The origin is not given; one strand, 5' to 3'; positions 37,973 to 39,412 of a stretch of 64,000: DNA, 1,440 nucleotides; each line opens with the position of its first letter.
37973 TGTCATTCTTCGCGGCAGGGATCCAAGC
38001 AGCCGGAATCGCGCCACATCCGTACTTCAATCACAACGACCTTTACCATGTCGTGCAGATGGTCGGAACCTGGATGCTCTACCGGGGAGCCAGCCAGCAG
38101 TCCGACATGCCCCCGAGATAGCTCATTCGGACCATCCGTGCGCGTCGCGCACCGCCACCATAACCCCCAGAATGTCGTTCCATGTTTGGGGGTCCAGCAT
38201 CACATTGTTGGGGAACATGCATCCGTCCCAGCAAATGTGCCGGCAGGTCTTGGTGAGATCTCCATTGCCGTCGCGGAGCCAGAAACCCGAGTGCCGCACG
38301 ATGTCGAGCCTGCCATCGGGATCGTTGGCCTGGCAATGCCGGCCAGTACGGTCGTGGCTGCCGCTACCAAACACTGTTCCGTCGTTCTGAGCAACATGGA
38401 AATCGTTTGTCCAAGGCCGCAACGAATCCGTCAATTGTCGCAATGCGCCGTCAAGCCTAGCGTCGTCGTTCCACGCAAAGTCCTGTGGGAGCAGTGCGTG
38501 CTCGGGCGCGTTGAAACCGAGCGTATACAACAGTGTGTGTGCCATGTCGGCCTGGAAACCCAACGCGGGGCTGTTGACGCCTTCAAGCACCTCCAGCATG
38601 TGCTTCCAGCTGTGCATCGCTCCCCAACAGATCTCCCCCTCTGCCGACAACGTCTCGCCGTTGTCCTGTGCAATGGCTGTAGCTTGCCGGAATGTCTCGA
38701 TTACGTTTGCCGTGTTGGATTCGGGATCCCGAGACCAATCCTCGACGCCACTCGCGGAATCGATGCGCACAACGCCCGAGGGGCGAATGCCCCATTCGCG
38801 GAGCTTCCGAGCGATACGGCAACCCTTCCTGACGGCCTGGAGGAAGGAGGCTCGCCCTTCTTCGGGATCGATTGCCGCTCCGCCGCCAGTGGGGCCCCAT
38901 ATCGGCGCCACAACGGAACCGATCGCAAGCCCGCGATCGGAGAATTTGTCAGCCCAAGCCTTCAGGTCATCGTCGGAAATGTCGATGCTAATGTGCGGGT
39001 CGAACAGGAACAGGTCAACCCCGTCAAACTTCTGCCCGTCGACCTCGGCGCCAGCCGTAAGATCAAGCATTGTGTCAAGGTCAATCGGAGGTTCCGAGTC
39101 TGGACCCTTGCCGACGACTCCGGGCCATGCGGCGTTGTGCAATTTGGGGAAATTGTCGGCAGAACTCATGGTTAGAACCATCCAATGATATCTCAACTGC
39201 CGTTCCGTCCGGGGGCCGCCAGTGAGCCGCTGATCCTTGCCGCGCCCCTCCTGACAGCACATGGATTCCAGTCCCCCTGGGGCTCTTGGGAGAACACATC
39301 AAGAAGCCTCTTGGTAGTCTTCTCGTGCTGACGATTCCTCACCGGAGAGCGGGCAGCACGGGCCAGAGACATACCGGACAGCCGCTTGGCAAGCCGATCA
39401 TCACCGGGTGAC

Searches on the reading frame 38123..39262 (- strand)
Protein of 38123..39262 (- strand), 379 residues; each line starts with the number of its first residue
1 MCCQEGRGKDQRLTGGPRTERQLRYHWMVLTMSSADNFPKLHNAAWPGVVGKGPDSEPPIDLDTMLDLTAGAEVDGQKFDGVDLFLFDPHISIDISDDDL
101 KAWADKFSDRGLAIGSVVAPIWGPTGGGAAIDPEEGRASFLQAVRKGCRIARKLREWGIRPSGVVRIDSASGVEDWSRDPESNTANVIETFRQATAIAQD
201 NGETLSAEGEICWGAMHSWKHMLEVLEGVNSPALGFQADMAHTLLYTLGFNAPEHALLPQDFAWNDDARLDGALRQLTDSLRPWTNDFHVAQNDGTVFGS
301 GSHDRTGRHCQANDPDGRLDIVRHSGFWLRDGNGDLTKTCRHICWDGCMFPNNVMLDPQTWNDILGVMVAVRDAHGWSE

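Call 50: search_protein_families(library=pfam, proteins=[window:38123-39262:-], max_evalue=0.01)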
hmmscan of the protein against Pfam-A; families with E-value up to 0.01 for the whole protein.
window:38123-39262:- (379 aa): 1 family
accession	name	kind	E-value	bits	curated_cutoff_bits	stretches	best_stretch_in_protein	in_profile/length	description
PF01261.30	AP_endonuc_2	-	1.6e-12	48.1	31.1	1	79-249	9-168/249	Xylose isomerase-like TIM barrel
